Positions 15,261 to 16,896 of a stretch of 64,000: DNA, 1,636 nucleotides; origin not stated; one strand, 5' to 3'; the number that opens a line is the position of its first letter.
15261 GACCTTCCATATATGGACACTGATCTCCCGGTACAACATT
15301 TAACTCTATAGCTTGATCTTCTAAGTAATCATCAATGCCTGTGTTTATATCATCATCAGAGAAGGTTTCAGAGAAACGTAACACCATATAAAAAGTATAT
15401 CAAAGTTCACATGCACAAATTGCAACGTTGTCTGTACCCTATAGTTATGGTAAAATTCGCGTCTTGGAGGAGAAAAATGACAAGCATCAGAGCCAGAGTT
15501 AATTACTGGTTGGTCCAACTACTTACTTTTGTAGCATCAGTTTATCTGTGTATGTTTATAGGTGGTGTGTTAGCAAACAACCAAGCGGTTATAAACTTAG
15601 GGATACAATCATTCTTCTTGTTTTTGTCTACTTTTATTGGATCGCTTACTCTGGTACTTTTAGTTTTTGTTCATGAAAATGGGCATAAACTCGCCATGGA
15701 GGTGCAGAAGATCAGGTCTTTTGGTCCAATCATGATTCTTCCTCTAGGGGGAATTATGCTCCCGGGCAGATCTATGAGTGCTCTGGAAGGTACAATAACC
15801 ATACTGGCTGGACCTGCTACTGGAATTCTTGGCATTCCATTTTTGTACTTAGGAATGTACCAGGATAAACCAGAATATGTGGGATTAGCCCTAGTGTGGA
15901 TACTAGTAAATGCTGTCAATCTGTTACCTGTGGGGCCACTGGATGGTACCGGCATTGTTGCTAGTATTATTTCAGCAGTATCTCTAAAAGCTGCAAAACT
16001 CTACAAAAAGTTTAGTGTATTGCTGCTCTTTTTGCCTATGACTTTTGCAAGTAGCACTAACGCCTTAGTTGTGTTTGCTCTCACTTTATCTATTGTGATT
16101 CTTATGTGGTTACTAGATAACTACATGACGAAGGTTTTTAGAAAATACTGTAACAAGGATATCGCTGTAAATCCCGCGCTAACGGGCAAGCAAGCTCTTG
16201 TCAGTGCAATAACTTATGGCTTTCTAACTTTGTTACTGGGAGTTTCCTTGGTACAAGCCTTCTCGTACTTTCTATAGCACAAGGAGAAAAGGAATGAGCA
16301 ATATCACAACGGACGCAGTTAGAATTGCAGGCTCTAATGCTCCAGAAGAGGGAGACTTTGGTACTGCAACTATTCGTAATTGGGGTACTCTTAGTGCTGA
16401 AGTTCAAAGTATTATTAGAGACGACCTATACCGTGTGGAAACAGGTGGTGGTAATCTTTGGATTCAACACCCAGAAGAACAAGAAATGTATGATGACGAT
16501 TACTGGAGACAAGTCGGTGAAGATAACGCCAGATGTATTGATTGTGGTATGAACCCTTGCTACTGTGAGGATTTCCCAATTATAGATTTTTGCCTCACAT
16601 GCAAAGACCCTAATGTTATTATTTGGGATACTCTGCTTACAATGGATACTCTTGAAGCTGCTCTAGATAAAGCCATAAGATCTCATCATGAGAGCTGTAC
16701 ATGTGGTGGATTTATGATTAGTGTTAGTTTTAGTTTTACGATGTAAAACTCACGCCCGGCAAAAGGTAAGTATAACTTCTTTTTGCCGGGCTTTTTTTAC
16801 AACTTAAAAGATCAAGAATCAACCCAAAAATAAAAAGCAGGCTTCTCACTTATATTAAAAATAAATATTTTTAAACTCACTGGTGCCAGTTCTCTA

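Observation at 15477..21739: Cluster of three membrane metalloprotease families (M50, CPBP, M48) built around a MoxR AAA+ ATPase and a membrane-anchored VWA protein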

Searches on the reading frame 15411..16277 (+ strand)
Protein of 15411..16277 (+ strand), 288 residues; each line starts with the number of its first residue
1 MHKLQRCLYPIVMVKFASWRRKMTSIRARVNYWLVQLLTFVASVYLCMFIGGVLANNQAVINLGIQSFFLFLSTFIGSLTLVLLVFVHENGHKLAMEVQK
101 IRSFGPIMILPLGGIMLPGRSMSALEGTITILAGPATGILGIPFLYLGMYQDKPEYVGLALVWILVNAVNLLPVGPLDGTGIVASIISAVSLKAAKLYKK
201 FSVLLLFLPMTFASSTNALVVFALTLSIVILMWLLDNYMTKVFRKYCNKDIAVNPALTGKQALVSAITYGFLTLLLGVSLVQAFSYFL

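Call 3: search_protein_families(library=pfam, proteins=[window:15411-16277:+], max_evalue=0.01)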
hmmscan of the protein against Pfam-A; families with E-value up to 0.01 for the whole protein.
window:15411-16277:+ (288 aa): 1 family
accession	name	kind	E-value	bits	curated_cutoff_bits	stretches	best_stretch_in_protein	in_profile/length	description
PF02163.28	Peptidase_M50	-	2e-11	44.1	27.2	2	78-149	3-101/221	Peptidase family M50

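Call 4: search_protein_families(library=ncbifam, proteins=[window:15411-16277:+], max_evalue=0.01)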
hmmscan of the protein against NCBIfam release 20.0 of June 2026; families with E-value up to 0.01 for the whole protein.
window:15411-16277:+ (288 aa): 0 families

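Call 19: search_protein_families(library=padloc, proteins=[window:15411-16277:+], max_evalue=0.01)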
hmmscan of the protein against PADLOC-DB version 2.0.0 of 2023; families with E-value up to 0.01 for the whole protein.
window:15411-16277:+ (288 aa): 0 families

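Call 88: search_protein_families(library=phrogs, proteins=[window:15477-16277:+], max_evalue=0.001)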
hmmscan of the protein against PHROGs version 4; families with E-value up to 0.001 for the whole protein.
window:15477-16277:+ (266 aa): 0 families

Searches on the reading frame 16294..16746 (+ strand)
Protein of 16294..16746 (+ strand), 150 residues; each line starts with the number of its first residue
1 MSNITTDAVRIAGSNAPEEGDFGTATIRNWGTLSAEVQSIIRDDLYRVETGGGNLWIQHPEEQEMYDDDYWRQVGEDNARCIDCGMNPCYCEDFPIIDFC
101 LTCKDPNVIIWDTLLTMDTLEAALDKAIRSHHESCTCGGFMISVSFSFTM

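Call 3: search_protein_families(library=pfam, proteins=[window:16294-16746:+], max_evalue=0.01)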
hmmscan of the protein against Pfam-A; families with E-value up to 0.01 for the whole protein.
window:16294-16746:+ (150 aa): 0 families

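Call 4: search_protein_families(library=ncbifam, proteins=[window:16294-16746:+], max_evalue=0.01)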
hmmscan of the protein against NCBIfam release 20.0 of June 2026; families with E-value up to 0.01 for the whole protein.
window:16294-16746:+ (150 aa): 0 families

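Call 19: search_protein_families(library=padloc, proteins=[window:16294-16746:+], max_evalue=0.01)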
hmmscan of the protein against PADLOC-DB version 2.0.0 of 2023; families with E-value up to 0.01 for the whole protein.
window:16294-16746:+ (150 aa): 0 families

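Call 87: search_solved_structures(query=window:16294-16743:+, max_evalue=10)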
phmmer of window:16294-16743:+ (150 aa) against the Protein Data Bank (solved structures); distinct sequences matched with E-value up to 10: 2.
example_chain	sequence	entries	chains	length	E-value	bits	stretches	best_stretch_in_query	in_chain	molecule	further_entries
6r2q_A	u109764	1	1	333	0.28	14.5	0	78-116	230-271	Cystathionine beta-synthase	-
3n0q_A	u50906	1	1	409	0.64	13.3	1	62-95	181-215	Putative aromatic-ring hydroxylating dioxygenase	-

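Call 88: search_protein_families(library=phrogs, proteins=[window:16294-16746:+], max_evalue=0.001)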
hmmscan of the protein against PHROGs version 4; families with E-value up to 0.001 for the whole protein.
window:16294-16746:+ (150 aa): 0 families
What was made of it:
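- Tried and rejected: The Cys-rich protein has no homologue or structure match in any library tried (calls 3, 4, 19, 87, 88).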
